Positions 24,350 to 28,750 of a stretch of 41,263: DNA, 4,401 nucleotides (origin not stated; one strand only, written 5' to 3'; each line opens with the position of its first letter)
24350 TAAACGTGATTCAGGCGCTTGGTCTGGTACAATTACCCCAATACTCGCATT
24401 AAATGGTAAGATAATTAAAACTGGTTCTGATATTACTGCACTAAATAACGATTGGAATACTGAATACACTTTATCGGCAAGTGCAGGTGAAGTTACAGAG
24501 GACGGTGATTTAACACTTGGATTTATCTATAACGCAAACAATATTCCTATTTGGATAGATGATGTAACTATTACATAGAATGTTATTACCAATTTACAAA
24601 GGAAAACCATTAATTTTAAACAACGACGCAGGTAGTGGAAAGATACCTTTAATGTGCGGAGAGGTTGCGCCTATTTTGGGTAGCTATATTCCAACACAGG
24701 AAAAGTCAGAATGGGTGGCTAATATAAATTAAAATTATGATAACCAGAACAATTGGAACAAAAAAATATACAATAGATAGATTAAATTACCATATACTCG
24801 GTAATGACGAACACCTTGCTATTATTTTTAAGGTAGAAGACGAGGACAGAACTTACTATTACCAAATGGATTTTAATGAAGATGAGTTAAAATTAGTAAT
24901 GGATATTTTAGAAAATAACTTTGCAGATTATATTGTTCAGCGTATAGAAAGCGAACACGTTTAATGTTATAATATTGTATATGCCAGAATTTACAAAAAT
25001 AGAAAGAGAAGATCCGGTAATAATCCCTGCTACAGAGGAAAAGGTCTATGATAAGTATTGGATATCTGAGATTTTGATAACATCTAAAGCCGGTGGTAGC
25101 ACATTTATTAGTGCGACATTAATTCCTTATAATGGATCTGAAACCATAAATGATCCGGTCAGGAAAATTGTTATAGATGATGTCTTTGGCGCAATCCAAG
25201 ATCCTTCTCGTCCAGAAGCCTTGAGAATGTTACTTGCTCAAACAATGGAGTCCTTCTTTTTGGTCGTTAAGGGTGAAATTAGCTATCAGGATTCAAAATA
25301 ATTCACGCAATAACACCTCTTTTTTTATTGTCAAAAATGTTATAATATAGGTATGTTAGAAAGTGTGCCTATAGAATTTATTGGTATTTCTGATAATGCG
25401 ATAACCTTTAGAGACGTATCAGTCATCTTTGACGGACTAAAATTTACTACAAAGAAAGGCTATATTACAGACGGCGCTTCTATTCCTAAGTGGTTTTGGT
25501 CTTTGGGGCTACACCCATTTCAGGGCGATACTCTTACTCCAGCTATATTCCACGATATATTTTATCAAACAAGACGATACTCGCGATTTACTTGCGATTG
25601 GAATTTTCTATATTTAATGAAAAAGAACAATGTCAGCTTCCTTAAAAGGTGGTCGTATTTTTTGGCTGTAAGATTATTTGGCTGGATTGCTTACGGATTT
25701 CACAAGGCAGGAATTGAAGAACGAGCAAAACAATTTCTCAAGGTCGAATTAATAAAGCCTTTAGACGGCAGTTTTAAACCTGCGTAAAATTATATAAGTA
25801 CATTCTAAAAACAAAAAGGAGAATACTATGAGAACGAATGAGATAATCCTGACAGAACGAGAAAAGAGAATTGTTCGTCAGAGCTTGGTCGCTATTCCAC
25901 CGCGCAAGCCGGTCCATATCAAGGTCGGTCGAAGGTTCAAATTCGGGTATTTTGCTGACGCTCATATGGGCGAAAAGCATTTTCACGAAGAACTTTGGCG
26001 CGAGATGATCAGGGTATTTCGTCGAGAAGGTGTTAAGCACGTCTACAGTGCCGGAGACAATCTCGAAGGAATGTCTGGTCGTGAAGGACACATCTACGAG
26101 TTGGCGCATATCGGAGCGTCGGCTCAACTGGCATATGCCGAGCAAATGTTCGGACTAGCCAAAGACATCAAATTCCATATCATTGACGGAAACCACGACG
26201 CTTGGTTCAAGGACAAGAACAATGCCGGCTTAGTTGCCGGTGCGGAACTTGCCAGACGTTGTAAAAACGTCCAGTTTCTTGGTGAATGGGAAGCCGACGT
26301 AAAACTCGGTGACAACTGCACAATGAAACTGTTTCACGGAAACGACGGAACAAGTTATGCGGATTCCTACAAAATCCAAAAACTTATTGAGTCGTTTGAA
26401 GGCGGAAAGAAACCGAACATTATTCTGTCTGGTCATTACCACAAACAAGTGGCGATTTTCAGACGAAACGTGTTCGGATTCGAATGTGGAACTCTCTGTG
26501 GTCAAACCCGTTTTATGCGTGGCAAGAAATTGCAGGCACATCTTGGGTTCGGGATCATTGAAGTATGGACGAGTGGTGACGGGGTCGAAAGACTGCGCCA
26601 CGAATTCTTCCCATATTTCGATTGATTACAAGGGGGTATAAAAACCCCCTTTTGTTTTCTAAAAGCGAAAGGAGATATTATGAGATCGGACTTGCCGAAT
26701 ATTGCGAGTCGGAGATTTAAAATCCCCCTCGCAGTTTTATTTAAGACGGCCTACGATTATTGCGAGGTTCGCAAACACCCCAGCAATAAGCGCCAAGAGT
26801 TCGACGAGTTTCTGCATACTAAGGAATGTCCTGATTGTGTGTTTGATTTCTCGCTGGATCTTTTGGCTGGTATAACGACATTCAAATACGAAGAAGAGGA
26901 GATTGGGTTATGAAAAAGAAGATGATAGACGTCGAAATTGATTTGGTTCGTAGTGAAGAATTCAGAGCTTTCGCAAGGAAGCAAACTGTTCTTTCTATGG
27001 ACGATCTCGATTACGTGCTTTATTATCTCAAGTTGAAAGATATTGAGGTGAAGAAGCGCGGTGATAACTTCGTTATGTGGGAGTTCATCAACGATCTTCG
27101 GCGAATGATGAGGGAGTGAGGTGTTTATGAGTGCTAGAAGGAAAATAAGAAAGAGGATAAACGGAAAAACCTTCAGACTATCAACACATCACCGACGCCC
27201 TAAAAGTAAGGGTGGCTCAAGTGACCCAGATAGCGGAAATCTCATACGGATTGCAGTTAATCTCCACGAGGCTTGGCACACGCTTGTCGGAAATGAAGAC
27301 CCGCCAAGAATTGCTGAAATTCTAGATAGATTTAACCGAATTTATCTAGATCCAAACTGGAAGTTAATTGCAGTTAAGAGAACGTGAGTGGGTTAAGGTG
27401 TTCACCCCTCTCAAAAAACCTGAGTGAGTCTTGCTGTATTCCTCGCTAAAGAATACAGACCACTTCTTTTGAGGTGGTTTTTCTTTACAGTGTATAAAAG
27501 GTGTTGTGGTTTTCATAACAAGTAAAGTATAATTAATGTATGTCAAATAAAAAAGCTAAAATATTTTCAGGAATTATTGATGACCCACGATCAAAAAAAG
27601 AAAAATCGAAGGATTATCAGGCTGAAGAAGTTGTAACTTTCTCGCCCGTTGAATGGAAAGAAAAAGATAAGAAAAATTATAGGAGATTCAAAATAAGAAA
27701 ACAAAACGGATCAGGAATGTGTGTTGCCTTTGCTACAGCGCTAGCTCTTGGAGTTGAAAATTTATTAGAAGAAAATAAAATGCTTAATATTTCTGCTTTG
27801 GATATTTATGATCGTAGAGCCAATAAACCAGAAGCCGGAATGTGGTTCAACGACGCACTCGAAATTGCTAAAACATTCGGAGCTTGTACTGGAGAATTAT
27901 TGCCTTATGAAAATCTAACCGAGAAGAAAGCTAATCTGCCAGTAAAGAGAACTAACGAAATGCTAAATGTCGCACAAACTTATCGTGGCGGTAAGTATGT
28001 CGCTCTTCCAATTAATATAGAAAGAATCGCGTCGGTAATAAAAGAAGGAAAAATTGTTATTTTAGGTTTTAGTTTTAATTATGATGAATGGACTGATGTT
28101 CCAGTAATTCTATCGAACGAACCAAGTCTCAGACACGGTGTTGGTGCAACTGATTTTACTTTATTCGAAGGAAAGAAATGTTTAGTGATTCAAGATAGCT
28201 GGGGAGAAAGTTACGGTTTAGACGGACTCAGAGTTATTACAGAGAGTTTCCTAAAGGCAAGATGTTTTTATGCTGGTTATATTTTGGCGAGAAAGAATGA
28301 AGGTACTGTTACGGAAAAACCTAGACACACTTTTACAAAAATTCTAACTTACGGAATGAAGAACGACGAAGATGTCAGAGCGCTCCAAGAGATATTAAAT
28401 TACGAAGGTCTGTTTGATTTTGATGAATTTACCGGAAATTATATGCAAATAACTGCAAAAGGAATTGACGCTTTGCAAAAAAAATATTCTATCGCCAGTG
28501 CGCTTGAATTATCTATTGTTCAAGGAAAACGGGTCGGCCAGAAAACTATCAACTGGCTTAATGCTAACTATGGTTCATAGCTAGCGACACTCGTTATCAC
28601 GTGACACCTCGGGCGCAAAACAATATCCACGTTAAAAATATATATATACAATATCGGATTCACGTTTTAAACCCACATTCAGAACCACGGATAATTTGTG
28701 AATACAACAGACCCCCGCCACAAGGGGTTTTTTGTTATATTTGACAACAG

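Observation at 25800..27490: Foreign GC-rich, SD-bearing 1.7-kb cassette inserted between the tail fibre module and the endolysin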

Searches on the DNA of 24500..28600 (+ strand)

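Call 6: search_dna_similar(query=window:24500-28600:+, collection=phages, mode=distant, max_rows=30)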
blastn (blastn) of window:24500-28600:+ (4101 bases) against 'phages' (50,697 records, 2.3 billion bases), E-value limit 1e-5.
No match.

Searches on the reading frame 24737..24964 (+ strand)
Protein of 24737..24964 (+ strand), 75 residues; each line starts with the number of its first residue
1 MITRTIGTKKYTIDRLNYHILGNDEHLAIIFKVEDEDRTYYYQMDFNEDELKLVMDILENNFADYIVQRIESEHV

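Call 4: search_protein_families(library=pfam, proteins=[window:24737-24964:+], max_evalue=0.1)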
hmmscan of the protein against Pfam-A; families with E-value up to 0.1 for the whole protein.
window:24737-24964:+ (75 aa): 1 family
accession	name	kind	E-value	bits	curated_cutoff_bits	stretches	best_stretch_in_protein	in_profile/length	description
PF06949.16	DUF1292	-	0.012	16.9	24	1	17-60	20-72/75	Protein of unknown function (DUF1292)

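Call 5: search_protein_families(library=phrogs, proteins=[window:24737-24964:+], max_evalue=0.01)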
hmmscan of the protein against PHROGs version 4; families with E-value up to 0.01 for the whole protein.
window:24737-24964:+ (75 aa): 0 families

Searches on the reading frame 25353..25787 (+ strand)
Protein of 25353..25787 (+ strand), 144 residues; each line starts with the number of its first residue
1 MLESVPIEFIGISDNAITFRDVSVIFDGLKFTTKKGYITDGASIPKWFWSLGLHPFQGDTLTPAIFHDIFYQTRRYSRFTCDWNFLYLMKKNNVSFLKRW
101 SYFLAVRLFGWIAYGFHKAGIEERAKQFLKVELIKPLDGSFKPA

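Call 4: search_protein_families(library=pfam, proteins=[window:25353-25787:+], max_evalue=0.1)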
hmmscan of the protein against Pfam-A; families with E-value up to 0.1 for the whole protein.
window:25353-25787:+ (144 aa): 1 family
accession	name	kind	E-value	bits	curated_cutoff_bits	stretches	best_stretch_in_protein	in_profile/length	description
PF07087.16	DUF1353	-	2.6e-16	59.4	22.5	1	30-106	16-91/91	Protein of unknown function (DUF1353)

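Call 5: search_protein_families(library=phrogs, proteins=[window:25353-25787:+], max_evalue=0.01)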
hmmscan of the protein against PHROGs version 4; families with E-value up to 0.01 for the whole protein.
window:25353-25787:+ (144 aa): 2 families
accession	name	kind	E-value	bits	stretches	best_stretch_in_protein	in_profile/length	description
phrog_1158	-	tail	7.9e-26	91.9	1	26-124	38-141/205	tail assembly chaperone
phrog_6098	-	unknown function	1.7e-07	32.5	1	66-115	23-72/78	-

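Call 23: find_related_loci(query=window:25353-25787:+, collection=viral_contigs, flank=6000)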
Query window:25353-25787:+ (144 aa) in viral_contigs; peptide patterns used: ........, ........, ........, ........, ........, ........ (x = any residue, [..] = any of these).
6 stretches matched a pattern, but none encodes a relative of the query by tblastn (E <= 1e-3).

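Call 66: search_dna_similar(query=window:25353-25787:+, collection=phages, mode=protein, max_rows=15, max_evalue=0.00001)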
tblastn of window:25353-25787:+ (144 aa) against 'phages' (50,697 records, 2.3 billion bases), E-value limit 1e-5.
Records with a match: 22; places in all: 22; records where one place covers at least 80% of the query: 6.
Best place of each record, by identity: <60% 22.
By first word of the organism name: Vibrio 7; Fusobacterium 5; Erwinia 4; Nitratiruptor 3; Klebsiella 1; Salmonella 1; Caudoviricetes 1.
By host as written in the record: Erwinia amylovora ATCC 29780 4; Vibrio alginolyticus CECT 521 2; Fusobacterium nucleatum 2; Fusobacterium nucleatum ATCC 10953 2; Vibrio sp. 1; Vibrio parahaemolyticus 1; Vibrio parahaemolyticus TY18 1; Nitratiruptor sp. YY08-14 1; and 8 more.
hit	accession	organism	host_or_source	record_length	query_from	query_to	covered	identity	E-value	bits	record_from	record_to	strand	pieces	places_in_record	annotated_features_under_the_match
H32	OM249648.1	Vibrio phage phiKT1024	Vibrio sp.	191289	13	133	84%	34.7%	2e-14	74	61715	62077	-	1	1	hypothetical protein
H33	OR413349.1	Vibrio phage pv27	Vibrio parahaemolyticus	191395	13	133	84%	34.7%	2e-14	74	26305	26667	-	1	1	tail assembly chaperone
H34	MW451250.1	Vibrio phage phiTY18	Vibrio parahaemolyticus TY18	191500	13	133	84%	34.7%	2e-14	74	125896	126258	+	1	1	record has no annotation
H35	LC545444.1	Nitratiruptor phage NrS-3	Nitratiruptor sp. YY08-14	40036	34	139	74%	38.7%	1e-13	72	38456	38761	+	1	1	hypothetical protein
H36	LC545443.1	Nitratiruptor phage NrS-2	Nitratiruptor sp. YY08-10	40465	34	139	74%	38.7%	1e-13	72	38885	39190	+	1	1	hypothetical protein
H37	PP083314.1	Vibrio phage VB_VaC_SRILMA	Vibrio alginolyticus CECT 521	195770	13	133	84%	33.9%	8e-14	72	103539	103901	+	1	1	tail assembly chaperone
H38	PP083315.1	Vibrio phage VB_VaC_TDDLMA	Vibrio alginolyticus CECT 521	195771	13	133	84%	33.9%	1e-13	72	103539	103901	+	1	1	tail assembly chaperone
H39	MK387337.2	Vibrio phage Va1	Vibrio alginolyticus NBRC 15630 = ATCC ...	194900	13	133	84%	33.1%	8e-13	70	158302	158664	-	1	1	DUF1353 domain-containing protein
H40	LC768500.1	Klebsiella phage phiKp_32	Klebsiella pneumoniae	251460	4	110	74%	33.9%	3e-6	51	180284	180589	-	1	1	hypothetical protein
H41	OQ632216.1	Salmonella phage Arash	Salmonella enterica subsp. enterica ...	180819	20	115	67%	37.5%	3e-6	51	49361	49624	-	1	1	structural protein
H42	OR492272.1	Fusobacterium phage phiRTG5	Fusobacterium necrophorum subsp. ...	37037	26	130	73%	33.0%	7e-7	52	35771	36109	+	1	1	tail assembly chaperone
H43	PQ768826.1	Vibrio phage Bakedbeans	Vibrio campbellii BB120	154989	31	115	59%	38.8%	8e-7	52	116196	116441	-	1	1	DUF1353 domain-containing protein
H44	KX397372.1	Erwinia phage vB_EamM_Phobos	Erwinia amylovora ATCC 29780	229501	29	114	60%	36.3%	7e-6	50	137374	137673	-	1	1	putative tail assembly protein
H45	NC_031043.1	Erwinia phage vB_EamM_Phobos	Erwinia amylovora ATCC 29780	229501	29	114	60%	36.3%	7e-6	50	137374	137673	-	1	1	tail assembly chaperone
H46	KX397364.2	Erwinia phage vB_EamM_Asesino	Erwinia amylovora ATCC 29780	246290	29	114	60%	35.3%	3e-6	51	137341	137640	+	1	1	putative tail assembly-like protein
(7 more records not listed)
